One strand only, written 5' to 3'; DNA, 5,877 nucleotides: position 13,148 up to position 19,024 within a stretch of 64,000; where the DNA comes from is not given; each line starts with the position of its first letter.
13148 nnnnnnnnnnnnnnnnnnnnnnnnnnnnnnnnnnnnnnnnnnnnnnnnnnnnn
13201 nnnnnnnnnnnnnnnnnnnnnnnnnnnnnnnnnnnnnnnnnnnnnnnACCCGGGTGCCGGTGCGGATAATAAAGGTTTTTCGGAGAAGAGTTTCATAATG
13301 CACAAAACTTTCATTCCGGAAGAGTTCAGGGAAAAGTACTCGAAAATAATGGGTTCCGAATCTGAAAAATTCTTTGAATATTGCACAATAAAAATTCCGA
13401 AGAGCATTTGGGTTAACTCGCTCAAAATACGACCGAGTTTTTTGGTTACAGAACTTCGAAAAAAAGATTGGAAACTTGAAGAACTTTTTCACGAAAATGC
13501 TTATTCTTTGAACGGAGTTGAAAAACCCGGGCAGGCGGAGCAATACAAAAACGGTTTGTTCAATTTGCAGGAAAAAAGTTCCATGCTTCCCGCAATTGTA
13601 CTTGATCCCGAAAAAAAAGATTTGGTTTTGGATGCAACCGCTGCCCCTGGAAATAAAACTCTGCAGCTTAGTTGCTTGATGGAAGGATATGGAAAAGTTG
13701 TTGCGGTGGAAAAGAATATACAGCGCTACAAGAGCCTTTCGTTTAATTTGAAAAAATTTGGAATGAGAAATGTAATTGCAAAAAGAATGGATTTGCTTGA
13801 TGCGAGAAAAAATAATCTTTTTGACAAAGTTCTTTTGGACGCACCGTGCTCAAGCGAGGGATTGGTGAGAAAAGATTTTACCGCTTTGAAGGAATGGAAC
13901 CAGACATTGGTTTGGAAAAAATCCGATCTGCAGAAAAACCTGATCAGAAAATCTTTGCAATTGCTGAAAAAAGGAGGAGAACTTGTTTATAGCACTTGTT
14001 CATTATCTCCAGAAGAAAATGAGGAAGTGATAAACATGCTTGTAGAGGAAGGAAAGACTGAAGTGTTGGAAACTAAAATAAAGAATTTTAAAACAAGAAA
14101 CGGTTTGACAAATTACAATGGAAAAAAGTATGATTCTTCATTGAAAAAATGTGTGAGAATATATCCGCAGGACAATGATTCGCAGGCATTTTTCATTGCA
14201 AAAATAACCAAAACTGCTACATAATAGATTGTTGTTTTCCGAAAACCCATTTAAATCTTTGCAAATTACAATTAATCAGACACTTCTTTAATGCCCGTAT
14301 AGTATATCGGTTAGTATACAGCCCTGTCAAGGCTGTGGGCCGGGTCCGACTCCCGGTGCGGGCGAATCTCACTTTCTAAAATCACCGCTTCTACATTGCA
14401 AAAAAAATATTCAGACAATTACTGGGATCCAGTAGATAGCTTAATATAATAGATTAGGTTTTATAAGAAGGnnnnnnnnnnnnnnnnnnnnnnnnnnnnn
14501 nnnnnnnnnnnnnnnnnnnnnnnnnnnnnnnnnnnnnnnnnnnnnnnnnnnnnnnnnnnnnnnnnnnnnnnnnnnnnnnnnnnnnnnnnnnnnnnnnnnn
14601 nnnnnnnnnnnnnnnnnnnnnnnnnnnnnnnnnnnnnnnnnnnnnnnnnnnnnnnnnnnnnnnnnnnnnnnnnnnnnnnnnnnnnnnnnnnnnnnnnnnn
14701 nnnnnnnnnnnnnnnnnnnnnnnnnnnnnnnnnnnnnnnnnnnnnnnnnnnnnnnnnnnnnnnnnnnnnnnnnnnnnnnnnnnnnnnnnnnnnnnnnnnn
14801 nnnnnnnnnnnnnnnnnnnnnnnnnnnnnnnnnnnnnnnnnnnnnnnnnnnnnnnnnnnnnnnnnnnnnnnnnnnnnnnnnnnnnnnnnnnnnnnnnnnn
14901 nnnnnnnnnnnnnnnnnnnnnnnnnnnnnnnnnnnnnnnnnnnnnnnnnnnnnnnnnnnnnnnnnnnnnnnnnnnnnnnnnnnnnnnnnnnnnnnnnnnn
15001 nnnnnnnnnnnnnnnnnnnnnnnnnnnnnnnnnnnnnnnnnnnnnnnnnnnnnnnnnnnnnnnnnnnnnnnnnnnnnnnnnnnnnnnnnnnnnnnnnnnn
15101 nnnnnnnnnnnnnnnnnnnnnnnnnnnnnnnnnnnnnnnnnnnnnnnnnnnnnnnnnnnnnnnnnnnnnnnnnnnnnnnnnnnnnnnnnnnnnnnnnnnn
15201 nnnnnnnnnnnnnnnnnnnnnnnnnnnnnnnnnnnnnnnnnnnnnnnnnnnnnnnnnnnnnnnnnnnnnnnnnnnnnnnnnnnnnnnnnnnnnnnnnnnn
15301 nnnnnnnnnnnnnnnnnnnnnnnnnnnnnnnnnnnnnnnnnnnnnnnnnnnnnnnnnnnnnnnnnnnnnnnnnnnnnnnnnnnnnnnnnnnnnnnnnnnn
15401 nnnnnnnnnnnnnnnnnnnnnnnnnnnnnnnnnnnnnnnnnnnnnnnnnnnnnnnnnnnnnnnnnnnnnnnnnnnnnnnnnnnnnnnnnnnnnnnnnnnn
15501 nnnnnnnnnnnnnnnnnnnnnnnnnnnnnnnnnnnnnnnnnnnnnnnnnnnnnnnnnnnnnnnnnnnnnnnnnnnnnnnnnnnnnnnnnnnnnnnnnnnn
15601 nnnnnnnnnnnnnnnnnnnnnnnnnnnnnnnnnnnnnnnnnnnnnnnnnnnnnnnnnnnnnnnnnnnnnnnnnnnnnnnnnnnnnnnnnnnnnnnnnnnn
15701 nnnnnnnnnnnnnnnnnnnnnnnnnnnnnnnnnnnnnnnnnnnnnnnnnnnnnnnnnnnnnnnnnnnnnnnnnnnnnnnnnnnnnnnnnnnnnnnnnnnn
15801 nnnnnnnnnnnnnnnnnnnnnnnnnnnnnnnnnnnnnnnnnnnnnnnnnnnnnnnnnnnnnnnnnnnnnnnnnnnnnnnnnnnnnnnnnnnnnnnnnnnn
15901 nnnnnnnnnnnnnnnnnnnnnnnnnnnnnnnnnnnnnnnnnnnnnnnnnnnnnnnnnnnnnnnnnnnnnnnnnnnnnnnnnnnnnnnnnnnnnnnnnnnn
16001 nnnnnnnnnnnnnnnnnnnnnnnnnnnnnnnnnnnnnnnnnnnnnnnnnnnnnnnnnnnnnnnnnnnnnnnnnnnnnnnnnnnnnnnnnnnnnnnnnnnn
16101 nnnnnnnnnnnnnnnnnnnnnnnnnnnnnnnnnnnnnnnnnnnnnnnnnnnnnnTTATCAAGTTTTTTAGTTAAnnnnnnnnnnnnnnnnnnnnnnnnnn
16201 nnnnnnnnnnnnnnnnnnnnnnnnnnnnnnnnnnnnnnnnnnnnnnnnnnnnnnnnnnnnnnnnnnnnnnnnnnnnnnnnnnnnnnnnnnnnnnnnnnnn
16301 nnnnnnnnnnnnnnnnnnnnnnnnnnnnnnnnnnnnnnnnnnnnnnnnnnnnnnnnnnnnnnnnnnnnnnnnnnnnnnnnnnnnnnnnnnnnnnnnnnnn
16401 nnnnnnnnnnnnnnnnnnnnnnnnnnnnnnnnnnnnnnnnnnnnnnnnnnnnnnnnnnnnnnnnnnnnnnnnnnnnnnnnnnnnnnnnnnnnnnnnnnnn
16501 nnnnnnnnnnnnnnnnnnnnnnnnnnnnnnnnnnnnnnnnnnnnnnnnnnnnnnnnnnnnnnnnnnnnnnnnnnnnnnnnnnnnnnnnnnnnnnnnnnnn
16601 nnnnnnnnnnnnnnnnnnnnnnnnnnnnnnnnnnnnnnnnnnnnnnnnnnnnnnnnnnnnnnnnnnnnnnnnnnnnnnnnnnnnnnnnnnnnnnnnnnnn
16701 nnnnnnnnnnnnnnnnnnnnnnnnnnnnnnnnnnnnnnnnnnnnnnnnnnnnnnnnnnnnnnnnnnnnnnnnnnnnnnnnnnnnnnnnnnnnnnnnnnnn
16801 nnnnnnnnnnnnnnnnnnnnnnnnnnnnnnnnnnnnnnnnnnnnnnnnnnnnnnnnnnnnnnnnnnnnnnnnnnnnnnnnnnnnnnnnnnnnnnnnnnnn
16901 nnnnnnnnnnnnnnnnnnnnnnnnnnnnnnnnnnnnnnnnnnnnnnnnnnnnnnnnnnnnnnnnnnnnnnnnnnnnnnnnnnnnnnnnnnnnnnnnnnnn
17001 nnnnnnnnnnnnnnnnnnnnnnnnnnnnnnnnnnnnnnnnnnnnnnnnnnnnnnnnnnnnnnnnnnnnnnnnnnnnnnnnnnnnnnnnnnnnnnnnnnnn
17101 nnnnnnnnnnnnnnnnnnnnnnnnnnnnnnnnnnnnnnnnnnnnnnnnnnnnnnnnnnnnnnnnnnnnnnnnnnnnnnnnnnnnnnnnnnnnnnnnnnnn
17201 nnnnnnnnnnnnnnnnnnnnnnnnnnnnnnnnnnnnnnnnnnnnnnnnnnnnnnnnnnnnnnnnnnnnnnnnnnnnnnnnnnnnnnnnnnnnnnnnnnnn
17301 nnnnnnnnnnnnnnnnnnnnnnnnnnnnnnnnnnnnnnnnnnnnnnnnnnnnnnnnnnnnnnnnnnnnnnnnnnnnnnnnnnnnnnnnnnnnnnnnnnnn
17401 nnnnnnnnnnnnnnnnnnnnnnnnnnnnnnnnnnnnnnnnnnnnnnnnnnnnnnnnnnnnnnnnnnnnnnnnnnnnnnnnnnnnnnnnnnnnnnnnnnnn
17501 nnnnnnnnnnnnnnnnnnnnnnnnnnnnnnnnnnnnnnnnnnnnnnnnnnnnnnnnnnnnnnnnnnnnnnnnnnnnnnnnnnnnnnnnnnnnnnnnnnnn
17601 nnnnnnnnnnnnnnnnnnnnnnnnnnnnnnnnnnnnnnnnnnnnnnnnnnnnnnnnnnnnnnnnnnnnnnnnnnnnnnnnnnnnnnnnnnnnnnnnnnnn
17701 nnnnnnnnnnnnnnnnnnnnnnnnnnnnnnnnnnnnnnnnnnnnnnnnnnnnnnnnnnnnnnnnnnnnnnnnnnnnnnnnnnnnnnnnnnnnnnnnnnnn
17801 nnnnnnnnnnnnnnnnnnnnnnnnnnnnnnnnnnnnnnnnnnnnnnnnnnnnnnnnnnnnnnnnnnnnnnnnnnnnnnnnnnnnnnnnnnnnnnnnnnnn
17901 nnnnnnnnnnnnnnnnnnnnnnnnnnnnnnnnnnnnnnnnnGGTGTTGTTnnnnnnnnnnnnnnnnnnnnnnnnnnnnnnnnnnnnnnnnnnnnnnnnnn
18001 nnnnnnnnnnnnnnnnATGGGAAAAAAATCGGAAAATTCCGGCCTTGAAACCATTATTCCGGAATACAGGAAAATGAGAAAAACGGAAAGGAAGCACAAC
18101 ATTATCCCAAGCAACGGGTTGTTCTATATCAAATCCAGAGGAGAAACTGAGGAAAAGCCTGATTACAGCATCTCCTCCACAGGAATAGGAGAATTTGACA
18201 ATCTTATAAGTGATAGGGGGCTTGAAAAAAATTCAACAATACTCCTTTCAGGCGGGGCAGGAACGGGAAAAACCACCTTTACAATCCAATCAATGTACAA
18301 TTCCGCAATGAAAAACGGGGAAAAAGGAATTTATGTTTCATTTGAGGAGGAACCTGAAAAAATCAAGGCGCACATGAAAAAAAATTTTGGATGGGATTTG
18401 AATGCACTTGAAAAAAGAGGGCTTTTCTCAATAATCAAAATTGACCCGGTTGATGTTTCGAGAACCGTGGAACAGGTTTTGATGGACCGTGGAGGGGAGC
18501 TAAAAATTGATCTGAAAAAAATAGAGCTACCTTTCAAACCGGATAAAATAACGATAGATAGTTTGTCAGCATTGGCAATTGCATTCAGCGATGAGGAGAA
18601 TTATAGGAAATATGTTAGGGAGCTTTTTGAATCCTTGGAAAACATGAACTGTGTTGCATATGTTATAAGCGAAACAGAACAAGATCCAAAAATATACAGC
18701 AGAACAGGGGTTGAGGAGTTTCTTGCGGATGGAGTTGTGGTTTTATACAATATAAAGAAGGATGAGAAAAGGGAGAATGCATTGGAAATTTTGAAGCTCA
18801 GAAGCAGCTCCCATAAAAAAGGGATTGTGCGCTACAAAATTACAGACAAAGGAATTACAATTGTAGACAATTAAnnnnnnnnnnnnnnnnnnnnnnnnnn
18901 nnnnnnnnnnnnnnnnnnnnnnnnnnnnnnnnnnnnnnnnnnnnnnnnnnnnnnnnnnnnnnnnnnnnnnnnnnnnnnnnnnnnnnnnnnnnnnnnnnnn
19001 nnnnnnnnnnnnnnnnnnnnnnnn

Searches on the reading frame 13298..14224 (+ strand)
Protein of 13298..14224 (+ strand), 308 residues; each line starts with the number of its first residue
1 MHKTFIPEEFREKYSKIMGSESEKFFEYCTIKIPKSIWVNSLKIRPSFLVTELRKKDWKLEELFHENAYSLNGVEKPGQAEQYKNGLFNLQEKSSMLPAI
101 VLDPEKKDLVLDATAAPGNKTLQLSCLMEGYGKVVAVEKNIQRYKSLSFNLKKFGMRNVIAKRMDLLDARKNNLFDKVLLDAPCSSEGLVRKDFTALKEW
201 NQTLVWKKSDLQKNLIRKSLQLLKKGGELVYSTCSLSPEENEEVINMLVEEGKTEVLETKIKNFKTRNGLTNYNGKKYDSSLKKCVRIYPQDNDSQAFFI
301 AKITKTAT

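Call 53: search_protein_families(library=pfam, proteins=[window:13298-14224:+], max_evalue=0.01)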
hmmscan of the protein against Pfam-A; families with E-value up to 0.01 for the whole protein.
window:13298-14224:+ (308 aa): 5 families
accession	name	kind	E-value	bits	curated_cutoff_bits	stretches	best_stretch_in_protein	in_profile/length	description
PF01189.24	Methyltr_RsmB-F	-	1.3e-46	159.2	27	1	99-303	1-198/199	16S rRNA methyltransferase RsmB/F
PF17125.10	Methyltr_RsmF_N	-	2.2e-10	41.3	34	1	6-92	1-85/86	N-terminal domain of 16S rRNA methyltransferase RsmF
PF13847.12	Methyltransf_31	-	6.7e-05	23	27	1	106-253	3-127/145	Methyltransferase domain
PF03602.21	Cons_hypoth95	-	0.00015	22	24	1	86-199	31-138/182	Conserved hypothetical protein 95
PF02475.24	TRM5-TYW2_MTfase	-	0.00028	21.3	28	1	105-199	35-129/164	TRM5/TYW2 methyltransferase domain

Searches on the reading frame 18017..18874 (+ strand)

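Call 54: search_protein_families(library=pfam, proteins=[window:18017-18874:+], max_evalue=0.01)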
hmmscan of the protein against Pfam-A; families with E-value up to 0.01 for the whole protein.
window:18017-18874:+ (285 aa): 7 families
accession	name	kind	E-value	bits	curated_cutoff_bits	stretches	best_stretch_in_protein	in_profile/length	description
PF06745.19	ATPase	-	1.1e-56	192.2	26.6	1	54-284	2-228/231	KaiC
PF07088.17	GvpD_P-loop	-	5.1e-06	26.9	24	1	72-252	10-180/189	GvpD gas vesicle protein, P-loop domain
PF13481.12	AAA_25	-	0.00021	21.4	27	1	69-210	30-176/195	AAA domain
PF03796.21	DnaB_C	-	0.00025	21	27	1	54-120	3-67/255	DnaB-like helicase C terminal domain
PF25199.1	nSTAND_NTPase5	-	0.00059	20.1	34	1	65-113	34-82/145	Novel STAND NTPase 5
PF20720.3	nSTAND3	-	0.00063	19.9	27.2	1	69-123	14-64/155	Novel STAND NTPase 3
PF13245.12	AAA_19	-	0.0038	17.9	25.1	1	71-101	10-39/134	AAA domain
